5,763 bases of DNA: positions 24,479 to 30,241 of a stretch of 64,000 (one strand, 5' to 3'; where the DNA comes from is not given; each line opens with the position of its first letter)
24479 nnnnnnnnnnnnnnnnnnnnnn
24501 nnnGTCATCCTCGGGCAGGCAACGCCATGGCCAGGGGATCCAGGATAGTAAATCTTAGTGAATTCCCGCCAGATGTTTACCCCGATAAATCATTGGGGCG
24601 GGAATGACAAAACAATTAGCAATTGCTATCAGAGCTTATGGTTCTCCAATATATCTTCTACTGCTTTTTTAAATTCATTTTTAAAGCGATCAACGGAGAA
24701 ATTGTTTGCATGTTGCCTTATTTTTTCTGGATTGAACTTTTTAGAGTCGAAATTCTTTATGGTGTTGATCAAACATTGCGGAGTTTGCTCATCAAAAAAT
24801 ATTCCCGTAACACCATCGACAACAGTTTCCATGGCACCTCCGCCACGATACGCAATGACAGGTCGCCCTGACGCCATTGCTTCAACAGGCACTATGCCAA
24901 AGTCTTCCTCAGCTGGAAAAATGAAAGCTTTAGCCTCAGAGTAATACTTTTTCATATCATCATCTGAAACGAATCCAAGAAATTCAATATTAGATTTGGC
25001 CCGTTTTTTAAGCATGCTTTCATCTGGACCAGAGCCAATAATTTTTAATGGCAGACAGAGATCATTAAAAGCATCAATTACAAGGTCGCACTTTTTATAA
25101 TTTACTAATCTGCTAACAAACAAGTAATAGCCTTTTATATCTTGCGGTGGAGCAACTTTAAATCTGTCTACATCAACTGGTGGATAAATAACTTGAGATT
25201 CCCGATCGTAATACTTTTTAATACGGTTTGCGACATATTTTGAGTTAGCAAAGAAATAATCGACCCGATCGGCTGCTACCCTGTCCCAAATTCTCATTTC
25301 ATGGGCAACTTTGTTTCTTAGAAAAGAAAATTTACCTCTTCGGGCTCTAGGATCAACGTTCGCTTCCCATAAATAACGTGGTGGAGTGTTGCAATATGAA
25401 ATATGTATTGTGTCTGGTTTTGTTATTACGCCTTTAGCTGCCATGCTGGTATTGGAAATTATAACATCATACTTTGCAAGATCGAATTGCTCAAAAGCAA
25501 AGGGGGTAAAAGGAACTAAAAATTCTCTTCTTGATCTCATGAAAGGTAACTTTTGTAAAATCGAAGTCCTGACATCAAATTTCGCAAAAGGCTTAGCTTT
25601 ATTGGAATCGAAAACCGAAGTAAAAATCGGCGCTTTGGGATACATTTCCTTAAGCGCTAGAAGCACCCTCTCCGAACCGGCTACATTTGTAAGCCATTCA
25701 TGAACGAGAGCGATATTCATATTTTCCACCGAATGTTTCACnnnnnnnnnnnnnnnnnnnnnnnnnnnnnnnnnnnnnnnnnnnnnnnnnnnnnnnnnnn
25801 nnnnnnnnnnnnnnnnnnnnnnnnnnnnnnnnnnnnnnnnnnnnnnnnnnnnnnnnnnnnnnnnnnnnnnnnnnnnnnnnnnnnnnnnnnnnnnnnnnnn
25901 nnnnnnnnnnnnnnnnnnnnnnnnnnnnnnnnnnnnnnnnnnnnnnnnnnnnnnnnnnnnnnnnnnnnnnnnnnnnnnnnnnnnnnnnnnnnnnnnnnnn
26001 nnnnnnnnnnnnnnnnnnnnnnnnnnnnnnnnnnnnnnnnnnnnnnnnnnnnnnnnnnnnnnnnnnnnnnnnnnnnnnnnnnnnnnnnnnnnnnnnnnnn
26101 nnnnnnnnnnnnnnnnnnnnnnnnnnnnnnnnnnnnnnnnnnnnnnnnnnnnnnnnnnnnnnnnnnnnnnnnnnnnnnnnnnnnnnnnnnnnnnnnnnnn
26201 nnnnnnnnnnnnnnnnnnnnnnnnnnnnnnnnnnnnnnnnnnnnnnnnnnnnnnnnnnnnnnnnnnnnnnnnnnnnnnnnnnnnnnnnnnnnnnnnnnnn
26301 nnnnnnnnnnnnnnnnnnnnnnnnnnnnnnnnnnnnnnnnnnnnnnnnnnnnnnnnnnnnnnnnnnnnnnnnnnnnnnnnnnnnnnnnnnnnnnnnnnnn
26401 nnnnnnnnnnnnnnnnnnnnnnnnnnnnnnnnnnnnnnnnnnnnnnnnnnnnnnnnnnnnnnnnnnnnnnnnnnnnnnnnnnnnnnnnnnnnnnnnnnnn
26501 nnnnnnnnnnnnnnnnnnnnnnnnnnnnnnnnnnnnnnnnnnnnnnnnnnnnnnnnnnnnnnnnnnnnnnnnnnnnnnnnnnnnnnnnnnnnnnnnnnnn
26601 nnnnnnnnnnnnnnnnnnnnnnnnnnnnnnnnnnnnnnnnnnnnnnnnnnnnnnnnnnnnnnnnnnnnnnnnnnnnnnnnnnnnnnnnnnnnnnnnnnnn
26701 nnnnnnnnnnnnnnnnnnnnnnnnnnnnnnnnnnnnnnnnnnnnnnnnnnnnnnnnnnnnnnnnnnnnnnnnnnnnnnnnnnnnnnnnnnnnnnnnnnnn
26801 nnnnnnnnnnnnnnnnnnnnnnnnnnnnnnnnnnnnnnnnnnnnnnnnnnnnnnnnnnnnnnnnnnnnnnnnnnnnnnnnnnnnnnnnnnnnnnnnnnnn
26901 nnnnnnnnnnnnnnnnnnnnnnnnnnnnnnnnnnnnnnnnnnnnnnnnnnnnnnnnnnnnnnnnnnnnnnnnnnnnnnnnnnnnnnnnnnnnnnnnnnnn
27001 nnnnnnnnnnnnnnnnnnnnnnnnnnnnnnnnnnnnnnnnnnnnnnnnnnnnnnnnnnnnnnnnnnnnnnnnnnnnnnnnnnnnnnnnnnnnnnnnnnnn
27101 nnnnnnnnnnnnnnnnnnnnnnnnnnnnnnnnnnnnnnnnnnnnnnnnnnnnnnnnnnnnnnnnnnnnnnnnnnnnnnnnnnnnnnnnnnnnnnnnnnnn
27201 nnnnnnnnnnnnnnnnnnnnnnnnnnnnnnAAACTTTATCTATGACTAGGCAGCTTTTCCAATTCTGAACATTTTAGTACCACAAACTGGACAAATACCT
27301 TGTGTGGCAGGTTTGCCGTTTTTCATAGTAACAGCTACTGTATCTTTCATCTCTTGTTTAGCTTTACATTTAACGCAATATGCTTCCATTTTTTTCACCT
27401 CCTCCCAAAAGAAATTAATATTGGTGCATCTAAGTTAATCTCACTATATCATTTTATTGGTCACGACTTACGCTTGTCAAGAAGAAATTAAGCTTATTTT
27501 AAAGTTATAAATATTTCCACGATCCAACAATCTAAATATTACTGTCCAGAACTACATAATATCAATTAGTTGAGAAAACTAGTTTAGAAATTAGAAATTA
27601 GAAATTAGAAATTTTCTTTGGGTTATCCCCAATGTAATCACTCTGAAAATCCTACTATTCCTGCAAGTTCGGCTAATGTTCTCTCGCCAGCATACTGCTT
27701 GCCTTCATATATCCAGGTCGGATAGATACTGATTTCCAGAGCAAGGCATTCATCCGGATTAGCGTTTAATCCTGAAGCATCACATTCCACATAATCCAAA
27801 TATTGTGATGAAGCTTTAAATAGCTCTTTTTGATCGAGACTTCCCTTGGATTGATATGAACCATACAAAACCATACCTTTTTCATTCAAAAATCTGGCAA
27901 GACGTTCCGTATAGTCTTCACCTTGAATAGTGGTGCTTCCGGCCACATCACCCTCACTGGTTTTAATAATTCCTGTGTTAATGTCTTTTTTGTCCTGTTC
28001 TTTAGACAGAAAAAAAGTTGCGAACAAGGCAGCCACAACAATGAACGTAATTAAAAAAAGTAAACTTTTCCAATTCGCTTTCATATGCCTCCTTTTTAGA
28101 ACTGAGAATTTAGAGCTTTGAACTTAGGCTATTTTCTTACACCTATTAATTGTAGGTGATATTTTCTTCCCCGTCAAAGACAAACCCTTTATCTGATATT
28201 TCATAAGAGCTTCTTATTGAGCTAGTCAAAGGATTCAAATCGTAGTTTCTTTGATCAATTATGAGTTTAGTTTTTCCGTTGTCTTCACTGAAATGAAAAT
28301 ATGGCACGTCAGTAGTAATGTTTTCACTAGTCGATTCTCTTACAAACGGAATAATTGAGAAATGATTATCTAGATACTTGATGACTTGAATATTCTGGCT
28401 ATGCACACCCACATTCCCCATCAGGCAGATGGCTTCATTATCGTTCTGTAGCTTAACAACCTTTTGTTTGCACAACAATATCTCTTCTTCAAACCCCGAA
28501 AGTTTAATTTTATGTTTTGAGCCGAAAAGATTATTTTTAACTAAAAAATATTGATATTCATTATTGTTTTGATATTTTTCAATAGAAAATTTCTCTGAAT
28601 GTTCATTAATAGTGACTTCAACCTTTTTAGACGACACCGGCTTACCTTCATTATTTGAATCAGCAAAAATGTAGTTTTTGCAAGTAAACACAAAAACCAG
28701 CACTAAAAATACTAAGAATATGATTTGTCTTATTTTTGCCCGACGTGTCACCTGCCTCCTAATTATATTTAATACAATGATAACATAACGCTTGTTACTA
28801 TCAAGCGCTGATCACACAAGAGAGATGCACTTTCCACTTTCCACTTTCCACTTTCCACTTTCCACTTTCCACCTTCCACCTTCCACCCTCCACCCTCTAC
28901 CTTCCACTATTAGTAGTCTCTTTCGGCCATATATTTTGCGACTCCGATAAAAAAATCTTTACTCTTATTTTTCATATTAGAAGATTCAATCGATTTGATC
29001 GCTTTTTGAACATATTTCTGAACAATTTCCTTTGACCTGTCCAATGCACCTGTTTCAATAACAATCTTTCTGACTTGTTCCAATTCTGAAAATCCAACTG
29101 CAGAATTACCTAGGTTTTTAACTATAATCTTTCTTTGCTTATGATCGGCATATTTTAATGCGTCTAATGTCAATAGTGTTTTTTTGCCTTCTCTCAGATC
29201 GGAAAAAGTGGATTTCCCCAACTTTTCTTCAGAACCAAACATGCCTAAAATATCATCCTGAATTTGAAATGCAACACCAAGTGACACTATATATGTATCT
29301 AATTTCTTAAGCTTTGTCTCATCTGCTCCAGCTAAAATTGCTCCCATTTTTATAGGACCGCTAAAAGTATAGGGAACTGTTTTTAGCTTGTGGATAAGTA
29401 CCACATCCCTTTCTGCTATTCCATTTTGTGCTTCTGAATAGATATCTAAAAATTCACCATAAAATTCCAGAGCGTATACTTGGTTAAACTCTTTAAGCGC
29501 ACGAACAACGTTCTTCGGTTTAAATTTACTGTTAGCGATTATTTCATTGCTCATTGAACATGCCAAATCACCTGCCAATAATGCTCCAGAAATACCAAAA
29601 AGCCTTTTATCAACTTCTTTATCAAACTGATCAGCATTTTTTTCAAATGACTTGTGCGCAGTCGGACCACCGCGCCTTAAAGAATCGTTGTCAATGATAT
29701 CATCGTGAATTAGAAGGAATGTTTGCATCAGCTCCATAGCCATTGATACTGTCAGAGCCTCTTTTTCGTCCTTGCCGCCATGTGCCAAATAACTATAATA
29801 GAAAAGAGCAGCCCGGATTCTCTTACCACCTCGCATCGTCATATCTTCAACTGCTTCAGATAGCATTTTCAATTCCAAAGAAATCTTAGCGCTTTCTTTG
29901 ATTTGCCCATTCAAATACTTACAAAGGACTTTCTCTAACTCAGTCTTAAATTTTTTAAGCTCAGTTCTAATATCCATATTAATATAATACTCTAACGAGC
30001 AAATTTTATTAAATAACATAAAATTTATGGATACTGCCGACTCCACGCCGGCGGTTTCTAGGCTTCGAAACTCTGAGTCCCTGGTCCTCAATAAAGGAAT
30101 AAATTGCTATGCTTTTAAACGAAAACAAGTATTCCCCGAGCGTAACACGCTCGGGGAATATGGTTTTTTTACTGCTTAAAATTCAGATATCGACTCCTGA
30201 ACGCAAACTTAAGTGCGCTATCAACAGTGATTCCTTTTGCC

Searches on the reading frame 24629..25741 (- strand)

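Call 91: search_protein_families(library=pfam, proteins=[window:24629-25741:-], max_evalue=0.0001)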
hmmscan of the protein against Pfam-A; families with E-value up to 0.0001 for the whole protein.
window:24629-25741:- (370 aa): 3 families
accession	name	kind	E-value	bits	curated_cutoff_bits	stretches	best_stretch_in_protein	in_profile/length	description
PF00534.26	Glycos_transf_1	-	4.2e-30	105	26.4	1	202-344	14-168/172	Glycosyl transferases group 1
PF13692.12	Glyco_trans_1_4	-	1.8e-26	93.5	27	1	206-329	4-137/142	Glycosyl transferases group 1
PF13439.12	Glyco_transf_4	-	1.3e-09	38.8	28.5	1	22-193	3-170/170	Glycosyltransferase Family 4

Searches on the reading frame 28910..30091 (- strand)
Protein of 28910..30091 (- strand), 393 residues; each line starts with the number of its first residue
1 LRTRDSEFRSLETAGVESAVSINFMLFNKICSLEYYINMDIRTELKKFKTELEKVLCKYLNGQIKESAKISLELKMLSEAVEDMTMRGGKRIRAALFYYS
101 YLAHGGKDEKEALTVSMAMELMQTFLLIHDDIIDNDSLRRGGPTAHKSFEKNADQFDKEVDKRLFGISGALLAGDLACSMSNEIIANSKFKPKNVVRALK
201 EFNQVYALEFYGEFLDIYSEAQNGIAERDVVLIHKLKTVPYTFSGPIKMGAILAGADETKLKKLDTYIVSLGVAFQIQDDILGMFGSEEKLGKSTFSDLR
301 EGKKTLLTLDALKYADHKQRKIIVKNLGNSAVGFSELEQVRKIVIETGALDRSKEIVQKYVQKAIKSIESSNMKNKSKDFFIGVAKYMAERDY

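Call 91: search_protein_families(library=pfam, proteins=[window:28910-30091:-], max_evalue=0.0001)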
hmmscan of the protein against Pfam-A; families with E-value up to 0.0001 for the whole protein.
window:28910-30091:- (393 aa): 1 family
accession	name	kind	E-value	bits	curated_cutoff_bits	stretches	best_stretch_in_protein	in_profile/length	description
PF00348.22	polyprenyl_synt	-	5e-56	190.2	27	1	75-341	2-248/251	Polyprenyl synthetase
